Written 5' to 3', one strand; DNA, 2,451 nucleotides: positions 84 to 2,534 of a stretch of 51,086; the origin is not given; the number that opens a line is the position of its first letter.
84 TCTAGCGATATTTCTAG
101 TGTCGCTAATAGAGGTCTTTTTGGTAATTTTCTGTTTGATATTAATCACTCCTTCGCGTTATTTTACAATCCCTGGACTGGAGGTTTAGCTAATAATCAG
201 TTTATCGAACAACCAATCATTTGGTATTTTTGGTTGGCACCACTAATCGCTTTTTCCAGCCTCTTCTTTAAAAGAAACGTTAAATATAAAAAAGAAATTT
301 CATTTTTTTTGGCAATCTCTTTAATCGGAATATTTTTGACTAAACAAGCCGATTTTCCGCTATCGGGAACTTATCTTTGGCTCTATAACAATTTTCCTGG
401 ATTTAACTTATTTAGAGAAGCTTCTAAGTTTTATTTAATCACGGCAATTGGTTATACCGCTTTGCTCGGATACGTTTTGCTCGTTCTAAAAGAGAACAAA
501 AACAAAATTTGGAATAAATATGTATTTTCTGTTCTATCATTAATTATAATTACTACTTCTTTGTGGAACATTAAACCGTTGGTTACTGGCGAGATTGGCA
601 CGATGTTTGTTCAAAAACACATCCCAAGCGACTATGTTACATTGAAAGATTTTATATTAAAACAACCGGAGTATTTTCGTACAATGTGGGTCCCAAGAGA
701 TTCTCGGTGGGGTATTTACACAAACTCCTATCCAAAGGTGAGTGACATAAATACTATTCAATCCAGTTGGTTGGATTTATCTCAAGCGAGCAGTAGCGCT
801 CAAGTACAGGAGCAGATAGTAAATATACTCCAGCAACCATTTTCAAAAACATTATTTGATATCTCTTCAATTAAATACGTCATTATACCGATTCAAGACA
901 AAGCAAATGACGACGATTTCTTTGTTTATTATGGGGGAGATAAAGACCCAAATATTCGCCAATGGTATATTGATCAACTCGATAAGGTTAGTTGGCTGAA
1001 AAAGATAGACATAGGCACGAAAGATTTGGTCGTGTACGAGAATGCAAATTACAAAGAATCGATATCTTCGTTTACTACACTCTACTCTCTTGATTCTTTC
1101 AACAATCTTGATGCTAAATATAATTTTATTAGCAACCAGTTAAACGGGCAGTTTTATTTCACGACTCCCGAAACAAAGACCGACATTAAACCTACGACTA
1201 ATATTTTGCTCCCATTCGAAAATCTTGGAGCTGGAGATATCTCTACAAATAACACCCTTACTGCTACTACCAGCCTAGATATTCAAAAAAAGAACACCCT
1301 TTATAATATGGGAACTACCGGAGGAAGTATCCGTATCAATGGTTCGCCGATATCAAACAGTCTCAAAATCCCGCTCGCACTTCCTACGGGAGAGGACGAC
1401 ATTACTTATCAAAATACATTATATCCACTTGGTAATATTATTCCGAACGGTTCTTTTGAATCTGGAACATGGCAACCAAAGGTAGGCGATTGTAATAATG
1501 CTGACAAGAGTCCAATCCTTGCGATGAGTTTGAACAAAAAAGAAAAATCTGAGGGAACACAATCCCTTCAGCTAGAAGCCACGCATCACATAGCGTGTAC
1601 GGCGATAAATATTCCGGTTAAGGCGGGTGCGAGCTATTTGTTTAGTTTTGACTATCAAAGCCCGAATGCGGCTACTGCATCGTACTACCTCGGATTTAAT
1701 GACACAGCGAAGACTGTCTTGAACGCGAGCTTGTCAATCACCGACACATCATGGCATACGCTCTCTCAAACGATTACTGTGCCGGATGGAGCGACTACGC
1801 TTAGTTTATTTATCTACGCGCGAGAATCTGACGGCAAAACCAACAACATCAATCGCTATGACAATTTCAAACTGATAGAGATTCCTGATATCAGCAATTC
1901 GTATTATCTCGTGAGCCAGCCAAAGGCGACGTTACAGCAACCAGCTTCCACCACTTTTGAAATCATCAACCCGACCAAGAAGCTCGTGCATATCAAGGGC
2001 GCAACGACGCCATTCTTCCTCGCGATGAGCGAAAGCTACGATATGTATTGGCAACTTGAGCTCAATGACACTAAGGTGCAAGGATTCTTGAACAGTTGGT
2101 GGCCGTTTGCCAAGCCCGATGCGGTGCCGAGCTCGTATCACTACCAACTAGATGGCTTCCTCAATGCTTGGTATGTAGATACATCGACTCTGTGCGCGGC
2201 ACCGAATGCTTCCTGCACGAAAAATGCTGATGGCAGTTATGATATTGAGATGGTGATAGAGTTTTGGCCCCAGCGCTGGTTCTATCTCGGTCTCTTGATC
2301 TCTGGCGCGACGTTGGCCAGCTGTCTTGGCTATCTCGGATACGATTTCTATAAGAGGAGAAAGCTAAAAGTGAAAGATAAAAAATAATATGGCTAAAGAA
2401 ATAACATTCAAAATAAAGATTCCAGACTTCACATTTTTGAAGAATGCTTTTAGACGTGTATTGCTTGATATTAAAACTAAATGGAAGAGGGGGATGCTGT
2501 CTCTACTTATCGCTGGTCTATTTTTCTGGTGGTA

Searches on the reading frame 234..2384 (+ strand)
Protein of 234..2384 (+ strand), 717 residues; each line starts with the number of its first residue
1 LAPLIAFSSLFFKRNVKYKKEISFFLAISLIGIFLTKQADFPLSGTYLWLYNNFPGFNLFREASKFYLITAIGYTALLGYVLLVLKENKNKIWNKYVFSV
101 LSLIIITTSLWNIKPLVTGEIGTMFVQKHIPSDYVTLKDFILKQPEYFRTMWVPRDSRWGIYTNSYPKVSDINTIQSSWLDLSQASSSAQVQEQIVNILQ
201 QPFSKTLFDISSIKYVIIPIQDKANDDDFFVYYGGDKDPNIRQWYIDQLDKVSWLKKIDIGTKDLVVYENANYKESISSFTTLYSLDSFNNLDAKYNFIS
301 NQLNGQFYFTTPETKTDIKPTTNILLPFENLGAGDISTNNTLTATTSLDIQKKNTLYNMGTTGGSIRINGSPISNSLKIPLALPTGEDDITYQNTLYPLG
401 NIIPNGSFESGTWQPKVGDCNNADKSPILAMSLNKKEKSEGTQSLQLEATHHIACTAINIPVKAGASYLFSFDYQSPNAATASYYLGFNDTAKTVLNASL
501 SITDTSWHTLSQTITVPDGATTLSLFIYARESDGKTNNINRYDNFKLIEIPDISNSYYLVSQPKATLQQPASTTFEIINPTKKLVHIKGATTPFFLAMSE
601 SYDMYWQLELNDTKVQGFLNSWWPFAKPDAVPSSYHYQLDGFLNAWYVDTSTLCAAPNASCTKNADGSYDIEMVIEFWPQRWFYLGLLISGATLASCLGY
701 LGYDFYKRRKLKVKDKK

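Call 88: search_solved_structures(query=window:234-2384:+, max_evalue=0.001)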
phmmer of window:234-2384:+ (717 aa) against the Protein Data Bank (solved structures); distinct sequences matched with E-value up to 0.001: 0.

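Call 99: search_protein_families(library=pfam, proteins=[window:234-2384:+], max_evalue=0.0001)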
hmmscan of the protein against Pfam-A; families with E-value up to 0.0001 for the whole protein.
window:234-2384:+ (717 aa): 1 family
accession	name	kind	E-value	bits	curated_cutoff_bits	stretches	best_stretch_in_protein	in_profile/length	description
PF02018.23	CBM_4_9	-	9.8e-09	36.1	25.9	1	400-530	1-132/136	Carbohydrate binding domain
